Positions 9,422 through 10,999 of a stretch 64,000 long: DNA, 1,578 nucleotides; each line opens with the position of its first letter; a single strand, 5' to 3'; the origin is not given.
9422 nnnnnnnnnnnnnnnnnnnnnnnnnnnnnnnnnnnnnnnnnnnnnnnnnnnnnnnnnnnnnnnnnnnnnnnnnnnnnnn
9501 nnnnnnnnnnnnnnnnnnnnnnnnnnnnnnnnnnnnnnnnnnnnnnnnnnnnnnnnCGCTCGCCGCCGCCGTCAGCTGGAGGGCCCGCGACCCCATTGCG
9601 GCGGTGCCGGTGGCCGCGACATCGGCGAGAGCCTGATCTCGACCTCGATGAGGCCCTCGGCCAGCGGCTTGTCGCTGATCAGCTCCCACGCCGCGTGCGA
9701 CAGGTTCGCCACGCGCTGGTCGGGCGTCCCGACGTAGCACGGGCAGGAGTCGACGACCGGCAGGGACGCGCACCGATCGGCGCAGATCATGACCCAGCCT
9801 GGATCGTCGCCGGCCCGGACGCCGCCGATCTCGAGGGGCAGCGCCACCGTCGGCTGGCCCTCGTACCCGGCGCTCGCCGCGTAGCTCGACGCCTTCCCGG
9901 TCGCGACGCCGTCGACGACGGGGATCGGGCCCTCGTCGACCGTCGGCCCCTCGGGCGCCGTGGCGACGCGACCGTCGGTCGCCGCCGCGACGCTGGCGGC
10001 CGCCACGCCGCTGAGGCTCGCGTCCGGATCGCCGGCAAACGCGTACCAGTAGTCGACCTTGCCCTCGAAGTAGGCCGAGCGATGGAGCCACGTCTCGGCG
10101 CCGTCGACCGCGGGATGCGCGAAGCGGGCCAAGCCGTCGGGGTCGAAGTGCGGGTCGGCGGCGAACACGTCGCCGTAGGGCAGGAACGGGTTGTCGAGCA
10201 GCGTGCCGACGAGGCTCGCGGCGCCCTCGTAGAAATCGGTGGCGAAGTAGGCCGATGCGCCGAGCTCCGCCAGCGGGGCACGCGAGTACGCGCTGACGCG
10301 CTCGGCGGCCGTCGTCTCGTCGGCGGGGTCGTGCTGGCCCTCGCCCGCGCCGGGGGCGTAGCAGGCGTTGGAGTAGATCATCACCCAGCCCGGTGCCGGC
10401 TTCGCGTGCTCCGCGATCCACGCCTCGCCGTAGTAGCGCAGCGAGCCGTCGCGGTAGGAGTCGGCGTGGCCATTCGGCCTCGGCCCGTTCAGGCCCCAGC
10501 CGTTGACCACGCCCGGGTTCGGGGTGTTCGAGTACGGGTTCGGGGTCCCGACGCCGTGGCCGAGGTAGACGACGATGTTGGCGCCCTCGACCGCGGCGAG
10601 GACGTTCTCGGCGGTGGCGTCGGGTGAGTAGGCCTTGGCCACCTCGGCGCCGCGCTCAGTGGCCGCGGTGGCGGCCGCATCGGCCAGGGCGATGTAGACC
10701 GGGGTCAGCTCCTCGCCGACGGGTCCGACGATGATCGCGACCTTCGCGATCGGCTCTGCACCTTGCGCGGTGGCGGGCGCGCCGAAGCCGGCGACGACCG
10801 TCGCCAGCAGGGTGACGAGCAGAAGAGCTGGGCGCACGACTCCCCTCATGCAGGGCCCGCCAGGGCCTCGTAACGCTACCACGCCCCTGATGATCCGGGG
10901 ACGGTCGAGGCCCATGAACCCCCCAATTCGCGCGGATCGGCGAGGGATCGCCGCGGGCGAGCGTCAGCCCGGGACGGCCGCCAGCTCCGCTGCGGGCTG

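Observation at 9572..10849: Secreted protein combining a putative caspase-fold Cys peptidase domain with an RlpA/expansin-like DPBB domain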

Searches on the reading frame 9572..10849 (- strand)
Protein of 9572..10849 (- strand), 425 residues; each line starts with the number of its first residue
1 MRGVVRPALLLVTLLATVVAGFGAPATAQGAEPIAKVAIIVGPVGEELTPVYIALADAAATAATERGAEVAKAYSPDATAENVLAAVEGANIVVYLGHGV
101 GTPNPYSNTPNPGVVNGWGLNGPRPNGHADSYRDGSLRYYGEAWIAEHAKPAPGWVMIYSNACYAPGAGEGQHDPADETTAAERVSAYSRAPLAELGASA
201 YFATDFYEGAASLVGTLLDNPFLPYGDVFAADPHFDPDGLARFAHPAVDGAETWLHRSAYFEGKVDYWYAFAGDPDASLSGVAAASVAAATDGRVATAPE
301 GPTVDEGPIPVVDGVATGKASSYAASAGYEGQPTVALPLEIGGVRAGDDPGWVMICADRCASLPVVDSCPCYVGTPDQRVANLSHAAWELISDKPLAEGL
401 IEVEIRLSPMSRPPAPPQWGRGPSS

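Call 3: search_protein_families(library=pfam, proteins=[window:9572-10849:-], max_evalue=10)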
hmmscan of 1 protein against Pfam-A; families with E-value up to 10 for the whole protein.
window:9572-10849:- (425 aa): 0 families

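Call 4: search_protein_families(library=ncbifam, proteins=[window:9572-10849:-], max_evalue=10)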
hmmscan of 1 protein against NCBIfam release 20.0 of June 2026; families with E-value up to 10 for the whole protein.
window:9572-10849:- (425 aa): 0 families

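Call 5: search_solved_structures(query=window:9572-10849:-, max_evalue=10, show_alignments=3)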
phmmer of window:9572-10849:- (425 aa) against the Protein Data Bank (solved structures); distinct sequences matched with E-value up to 10: 2.
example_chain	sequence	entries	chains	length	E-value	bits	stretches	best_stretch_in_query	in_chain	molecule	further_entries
4rgz_A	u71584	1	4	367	0.032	16.2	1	38-108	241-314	Xaa-Pro aminopeptidase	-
4fkc_A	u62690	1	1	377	0.034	16.2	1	38-108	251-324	Xaa-Pro aminopeptidase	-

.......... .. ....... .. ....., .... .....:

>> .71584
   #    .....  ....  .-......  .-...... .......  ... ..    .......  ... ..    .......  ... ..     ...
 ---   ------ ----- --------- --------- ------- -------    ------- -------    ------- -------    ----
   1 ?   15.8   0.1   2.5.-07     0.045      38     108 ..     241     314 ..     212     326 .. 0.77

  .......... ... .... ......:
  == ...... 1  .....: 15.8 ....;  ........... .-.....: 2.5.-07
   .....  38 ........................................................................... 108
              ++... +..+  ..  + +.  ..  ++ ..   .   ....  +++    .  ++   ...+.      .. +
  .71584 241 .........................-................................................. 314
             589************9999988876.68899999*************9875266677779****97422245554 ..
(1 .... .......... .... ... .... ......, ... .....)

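Call 6: find_homologous_proteins(query=window:9572-10849:-, max_evalue=0.001)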
Query window:9572-10849:- (425 aa): 1293 proteins with E <= 0.001 among 8000 candidates; the best 120 are listed.
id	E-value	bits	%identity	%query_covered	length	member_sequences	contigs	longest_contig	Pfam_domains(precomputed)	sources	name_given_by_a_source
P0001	3.3e-263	891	94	100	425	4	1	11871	-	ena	-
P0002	2.5e-212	724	78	99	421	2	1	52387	-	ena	-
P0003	8.1e-212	722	79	99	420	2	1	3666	-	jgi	jgi:hypothetical protein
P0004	1.6e-211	721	78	99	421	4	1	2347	-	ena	-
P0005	6.0e-210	716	78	98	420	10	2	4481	-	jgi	jgi:hypothetical protein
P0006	4.0e-201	687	75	99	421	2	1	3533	-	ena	-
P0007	2.2e-186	638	71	99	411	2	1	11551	-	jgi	-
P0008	5.2e-179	614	69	97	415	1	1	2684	-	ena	-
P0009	5.9e-179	614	70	97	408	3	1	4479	-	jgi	jgi:hypothetical protein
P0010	2.5e-177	608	71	96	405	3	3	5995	-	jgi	jgi:hypothetical protein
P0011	3.7e-177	608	69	97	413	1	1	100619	-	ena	-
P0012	5.0e-177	607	69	97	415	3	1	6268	-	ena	-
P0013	2.0e-176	605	71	89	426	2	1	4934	-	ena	-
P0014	4.8e-176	604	70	97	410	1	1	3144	-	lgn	-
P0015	2.4e-175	602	68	97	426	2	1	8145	-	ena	-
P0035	2.5e-172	592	67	97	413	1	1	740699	-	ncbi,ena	-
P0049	1.8e-171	589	68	96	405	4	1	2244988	-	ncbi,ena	-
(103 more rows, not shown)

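Call 14: search_protein_representatives(protein=window:9572-10849:-)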
Query: 425 residues. Proteins with E-value up to 0.001 (for the whole library): 920; up to 1e-10: 585; up to 1e-30: 76. The best 150 are listed.
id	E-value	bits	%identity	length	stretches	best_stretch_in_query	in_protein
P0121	2.1e-115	402.5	61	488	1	12-417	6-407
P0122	1.2e-114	399.9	63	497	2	8-283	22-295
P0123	1.9e-114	399.3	68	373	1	11-286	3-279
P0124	4.9e-106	371.6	52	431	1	10-418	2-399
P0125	3.9e-101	355.4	60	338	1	6-305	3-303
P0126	2.2e-99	349.6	67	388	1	134-417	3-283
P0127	2.6e-93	329.7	71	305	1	19-243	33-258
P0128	3.3e-93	329.3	70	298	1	83-297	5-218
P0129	8.6e-91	321.4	58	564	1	14-287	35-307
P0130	3.7e-90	319.2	59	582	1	2-284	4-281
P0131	2.1e-87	310.2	58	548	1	5-280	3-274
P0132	3.4e-82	293.0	58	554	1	17-291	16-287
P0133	6.5e-79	282.2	54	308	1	111-408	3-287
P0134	6.1e-77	275.7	66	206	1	84-282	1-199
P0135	4.7e-75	269.5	58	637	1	6-278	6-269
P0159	2.9e-50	187.8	47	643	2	130-286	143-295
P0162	8.6e-48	179.6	44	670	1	6-318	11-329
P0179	7.4e-40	153.5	42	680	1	5-286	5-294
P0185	2.5e-37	145.2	44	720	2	32-170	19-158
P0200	3.6e-28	115.0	52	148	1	299-418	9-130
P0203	1.4e-27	113.0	57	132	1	315-420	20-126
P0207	2.7e-26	108.8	39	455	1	8-282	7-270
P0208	3.5e-26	108.4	54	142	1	296-408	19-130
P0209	4.4e-26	108.1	54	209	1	296-407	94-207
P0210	7.6e-26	107.3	54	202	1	315-411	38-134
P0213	1.6e-25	106.2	47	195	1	292-406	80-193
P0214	2.8e-25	105.4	38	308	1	8-221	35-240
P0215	7.5e-25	104.1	50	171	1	316-424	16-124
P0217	8.5e-25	103.9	50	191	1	284-408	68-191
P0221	1.7e-24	102.9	46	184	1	284-407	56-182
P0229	1.3e-23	99.9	39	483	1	11-283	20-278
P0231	2.0e-23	99.3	38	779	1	11-292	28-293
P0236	3.0e-23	98.7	35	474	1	5-336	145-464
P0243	5.5e-23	97.9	45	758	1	10-204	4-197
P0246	1.5e-22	96.5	35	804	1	11-308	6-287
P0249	1.6e-22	96.4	36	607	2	5-239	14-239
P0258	8.2e-22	94.0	42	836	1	8-203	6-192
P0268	1.4e-21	93.2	53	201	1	315-405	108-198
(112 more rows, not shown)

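Call 15: search_protein_families(library=pfam, proteins=[P0129, P0130, P0135, P0159, P0162, P0179, P0185, P0231, P0246, P0258], max_evalue=0.01)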
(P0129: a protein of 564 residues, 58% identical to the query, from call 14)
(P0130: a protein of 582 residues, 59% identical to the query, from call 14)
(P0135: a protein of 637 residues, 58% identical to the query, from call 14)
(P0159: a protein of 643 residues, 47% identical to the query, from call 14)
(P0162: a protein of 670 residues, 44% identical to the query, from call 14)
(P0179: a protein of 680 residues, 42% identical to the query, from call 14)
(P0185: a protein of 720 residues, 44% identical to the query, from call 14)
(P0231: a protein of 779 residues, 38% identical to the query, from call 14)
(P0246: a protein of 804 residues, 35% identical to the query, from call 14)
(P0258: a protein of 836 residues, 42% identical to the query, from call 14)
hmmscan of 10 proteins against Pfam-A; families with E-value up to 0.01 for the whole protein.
P0129 (564 aa): 0 families

P0130 (582 aa): 0 families

P0135 (637 aa): 1 family
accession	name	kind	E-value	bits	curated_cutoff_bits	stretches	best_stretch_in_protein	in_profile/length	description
PF13205.12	Big_5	-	1e-14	55.6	23.6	1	275-377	1-105/105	Bacterial Ig-like domain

P0159 (643 aa): 2 families
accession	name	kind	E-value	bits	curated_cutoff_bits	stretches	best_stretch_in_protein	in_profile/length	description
PF07409.17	GP46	-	8e-07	29.4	28.6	0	583-609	36-58/101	Phage protein GP46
PF23092.1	Ubiquitin_6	-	2e-05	24.9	27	0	558-592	51-85/105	Neuron navigator 1-like, ubiquitin-like domain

P0162 (670 aa): 1 family
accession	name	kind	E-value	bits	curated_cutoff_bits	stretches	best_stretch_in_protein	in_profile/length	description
PF13205.12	Big_5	-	3.1e-14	54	23.6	1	304-406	4-105/105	Bacterial Ig-like domain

P0179 (680 aa): 0 families

P0185 (720 aa): 1 family
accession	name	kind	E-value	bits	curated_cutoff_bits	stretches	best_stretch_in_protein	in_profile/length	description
PF01551.29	Peptidase_M23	-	4.3e-26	91.4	28.7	1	188-295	2-96/96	Peptidase family M23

P0231 (779 aa): 3 families
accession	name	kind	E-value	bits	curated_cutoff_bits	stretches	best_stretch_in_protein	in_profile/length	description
PF13860.13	FlgD_ig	-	1.3e-18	67.2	27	1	503-556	20-74/79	FlgD Ig-like domain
PF13585.12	CHU_C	-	5.1e-09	36.6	27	0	380-448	5-73/86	CHU_C Type IX secretion signal domain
PF19077.6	Big_13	-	2.4e-07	31.6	27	1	393-466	29-102/102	Bacterial Ig-like domain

P0246 (804 aa): 4 families
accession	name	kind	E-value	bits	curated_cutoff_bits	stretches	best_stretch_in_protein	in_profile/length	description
PF13860.13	FlgD_ig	-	4e-23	81.6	27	3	632-698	12-78/79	FlgD Ig-like domain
PF13585.12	CHU_C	-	3.6e-15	56.3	27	1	407-482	3-74/86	CHU_C Type IX secretion signal domain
PF19077.6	Big_13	-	1.3e-07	32.5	27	2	456-499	60-102/102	Bacterial Ig-like domain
PF12245.14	Big_3_2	-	0.00076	20.1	23.3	0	467-498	87-121/122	Bacterial Ig-like domain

P0258 (836 aa): 0 families

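Call 16: search_protein_families(library=pfam, proteins=[P0200, P0203, P0208, P0209, P0210, P0213, P0215, P0217, P0221, P0268], max_evalue=1)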
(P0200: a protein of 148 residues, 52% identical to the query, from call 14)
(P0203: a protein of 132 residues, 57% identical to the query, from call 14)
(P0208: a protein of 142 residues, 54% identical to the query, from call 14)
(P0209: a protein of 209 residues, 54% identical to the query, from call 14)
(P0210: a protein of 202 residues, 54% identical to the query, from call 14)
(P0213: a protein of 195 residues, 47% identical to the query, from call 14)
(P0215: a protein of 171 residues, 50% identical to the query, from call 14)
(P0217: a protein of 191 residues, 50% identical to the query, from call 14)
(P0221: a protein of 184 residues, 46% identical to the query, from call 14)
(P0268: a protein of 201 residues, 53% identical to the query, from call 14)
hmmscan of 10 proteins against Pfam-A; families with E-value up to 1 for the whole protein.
P0200 (148 aa): 1 family
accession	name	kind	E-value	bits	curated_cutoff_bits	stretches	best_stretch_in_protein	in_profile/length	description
PF03330.24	DPBB_1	-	0.011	16.4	28.8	1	65-116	37-82/83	Lytic transglycolase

P0203 (132 aa): 0 families

P0208 (142 aa): 0 families

P0209 (209 aa): 1 family
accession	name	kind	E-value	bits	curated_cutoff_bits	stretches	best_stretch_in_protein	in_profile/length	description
PF03330.24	DPBB_1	-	0.1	13.3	28.8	1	151-204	35-82/83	Lytic transglycolase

P0210 (202 aa): 1 family
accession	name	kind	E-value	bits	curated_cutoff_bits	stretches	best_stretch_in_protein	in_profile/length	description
PF03330.24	DPBB_1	-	0.0011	19.6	28.8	1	63-128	14-83/83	Lytic transglycolase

P0213 (195 aa): 1 family
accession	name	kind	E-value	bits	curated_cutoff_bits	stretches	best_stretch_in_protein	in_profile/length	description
PF03330.24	DPBB_1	-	0.086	13.5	28.8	1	141-191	38-82/83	Lytic transglycolase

P0215 (171 aa): 1 family
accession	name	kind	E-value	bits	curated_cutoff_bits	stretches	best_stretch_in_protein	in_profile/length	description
PF03330.24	DPBB_1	-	0.0011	19.6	28.8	1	54-104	35-82/83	Lytic transglycolase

P0217 (191 aa): 1 family
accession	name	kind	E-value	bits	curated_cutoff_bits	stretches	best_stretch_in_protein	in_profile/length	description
PF04625.18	DEC-1_N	-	0.98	8.8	29.2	0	63-94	117-148/403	DEC-1 protein, N-terminal region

P0221 (184 aa): 1 family
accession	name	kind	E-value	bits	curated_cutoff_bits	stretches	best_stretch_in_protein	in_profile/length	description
PF03330.24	DPBB_1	-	0.16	12.6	28.8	1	133-179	42-82/83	Lytic transglycolase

P0268 (201 aa): 0 families

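Call 20: predict_structure(alignment_id=A1)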
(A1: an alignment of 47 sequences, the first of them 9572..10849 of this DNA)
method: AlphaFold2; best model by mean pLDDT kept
length: 425 residues; sequences in the alignment: 47
mean_pLDDT: 72.5   pTM: 0.56
mean pLDDT of the five models: 72.5, 70.9, 68.6, 63.4, 60.7
residues with pLDDT >= 90: 106; 70-90: 158; 50-70: 81; < 50: 80
segments of 3 or more residues with pLDDT < 50: 24-31, 99-133, 135-140, 168-170, 291-305, 416-418, 420-425
pLDDT, mean of each block of 10 residues (from residue 1): 71 83 48 81 75 89 95 82 86 76 37 34 35 45 65 85 51 67 74 75 77 93 93 84 86 80 61 91 58 40 51 86 82 90 82 93 87 62 94 85 83 51 38
secondary structure, 60 per line:
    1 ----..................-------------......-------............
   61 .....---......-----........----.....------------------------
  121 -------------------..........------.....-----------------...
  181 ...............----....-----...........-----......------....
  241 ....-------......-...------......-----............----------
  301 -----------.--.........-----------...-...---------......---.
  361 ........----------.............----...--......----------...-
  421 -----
elements in order: H5-22 E36-41 H49-65 E69-74 H80-87 E92-96 H140-149 E156-160 H178-195 E200-203 H209-219 H225-230 E240-244 E252-257 E268-273 H279-290 E315-323 E335-337 E351-356 E360-368 E379-384 H385-391 E401-406

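Call 24: find_encoding_contigs(protein=P0035, flank=6000, max_places=3)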
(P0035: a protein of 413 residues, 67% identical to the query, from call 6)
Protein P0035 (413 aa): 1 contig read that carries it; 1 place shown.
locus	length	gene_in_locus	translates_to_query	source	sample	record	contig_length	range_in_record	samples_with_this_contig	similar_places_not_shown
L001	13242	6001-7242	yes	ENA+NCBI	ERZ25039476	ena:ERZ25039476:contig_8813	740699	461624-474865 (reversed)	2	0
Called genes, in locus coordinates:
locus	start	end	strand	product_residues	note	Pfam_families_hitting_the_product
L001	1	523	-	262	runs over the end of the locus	PF05138:PaaA_PaaC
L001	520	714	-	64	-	-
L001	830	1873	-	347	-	PF05138:PaaA_PaaC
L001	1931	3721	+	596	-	-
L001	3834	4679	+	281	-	PF01978:TrmB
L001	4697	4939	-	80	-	-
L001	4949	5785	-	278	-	PF00781:DAGK_cat, PF19279:YegS_C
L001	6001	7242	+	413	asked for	-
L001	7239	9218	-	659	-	PF00535:Glycos_transf_2, PF13641:Glyco_tranf_2_3, PF13506:Glyco_transf_21, PF13632:Glyco_trans_2_3, PF03552:Cellulose_synt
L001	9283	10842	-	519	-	PF00174:Oxidored_molyb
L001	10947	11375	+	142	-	-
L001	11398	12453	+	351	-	PF01212:Beta_elim_lyase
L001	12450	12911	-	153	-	PF01641:SelR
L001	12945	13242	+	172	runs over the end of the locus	PF12146:Hydrolase_4 (faint), PF12695:Abhydrolase_5 (weak), PF12697:Abhydrolase_6 (faint), PF01738:DLH (weak), PF20408:Abhydrolase_11, PF00561:Abhydrolase_1 (faint), PF08386:Abhydrolase_4 (weak)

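Call 25: find_encoding_contigs(protein=P0049, flank=6000, max_places=3)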
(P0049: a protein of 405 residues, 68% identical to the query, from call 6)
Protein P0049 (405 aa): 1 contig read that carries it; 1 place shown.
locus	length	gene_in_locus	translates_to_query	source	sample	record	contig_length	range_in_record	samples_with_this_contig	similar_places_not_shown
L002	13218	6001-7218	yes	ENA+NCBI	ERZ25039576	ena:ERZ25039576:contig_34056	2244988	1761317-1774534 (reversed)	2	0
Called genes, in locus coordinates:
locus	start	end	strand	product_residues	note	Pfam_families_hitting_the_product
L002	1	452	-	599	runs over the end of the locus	PF07973:tRNA_SAD, PF00587:tRNA-synt_2b, PF03129:HGTP_anticodon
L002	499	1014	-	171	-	PF01883:FeS_assembly_P, PF23451:Zn_ribbon_PaaD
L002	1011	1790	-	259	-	PF05138:PaaA_PaaC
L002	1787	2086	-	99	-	PF06243:PaaB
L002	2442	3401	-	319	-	PF05138:PaaA_PaaC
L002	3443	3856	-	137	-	PF10012:DUF2255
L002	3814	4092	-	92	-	-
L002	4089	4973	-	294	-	PF00781:DAGK_cat, PF19279:YegS_C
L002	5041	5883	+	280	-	PF00657:Lipase_GDSL, PF13472:Lipase_GDSL_2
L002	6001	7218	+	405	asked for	-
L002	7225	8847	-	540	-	PF00174:Oxidored_molyb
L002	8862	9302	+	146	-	-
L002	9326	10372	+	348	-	PF01212:Beta_elim_lyase, PF01053:Cys_Met_Meta_PP (faint)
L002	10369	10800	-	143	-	PF01641:SelR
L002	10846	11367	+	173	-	PF12695:Abhydrolase_5 (weak), PF12697:Abhydrolase_6 (faint), PF01738:DLH (weak), PF20408:Abhydrolase_11, PF00561:Abhydrolase_1 (faint), PF12146:Hydrolase_4 (faint), PF08386:Abhydrolase_4 (weak)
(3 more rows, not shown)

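Call 58: search_protein_families(library=pfam, alignment_id=A4, max_evalue=0.001)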
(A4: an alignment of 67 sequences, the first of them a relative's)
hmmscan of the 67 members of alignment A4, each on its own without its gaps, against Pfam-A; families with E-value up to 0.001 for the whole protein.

A. member 1, P0122 (497 aa): 0 families

B. families by the number of members that match (of 67 scanned): 20 families
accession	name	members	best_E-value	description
PF13205.12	Big_5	13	4.2e-32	Bacterial Ig-like domain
PF13860.13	FlgD_ig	8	4e-23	FlgD Ig-like domain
PF04122.17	CW_binding_2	6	2.5e-56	Cell wall binding domain 2 (CWB2)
PF13585.12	CHU_C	4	3.6e-15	CHU_C Type IX secretion signal domain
PF19077.6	Big_13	4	1.3e-07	Bacterial Ig-like domain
PF00395.25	SLH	3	2e-21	S-layer homology domain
PF08239.17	SH3_3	2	1.2e-15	Bacterial SH3 domain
PF19078.6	Big_12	2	0.00016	Bacterial Ig-like domain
PF01551.29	Peptidase_M23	1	4.3e-26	Peptidase family M23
PF00908.23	dTDP_sugar_isom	1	2.4e-12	dTDP-4-dehydrorhamnose 3,5-epimerase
PF18911.6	PKD_4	1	5.3e-10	PKD domain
PF00801.26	PKD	1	3.6e-07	PKD domain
PF07409.17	GP46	1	8e-07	Phage protein GP46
PF23092.1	Ubiquitin_6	1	2e-05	Neuron navigator 1-like, ubiquitin-like domain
PF06347.19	SH3_4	1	3e-05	Bacterial SH3 domain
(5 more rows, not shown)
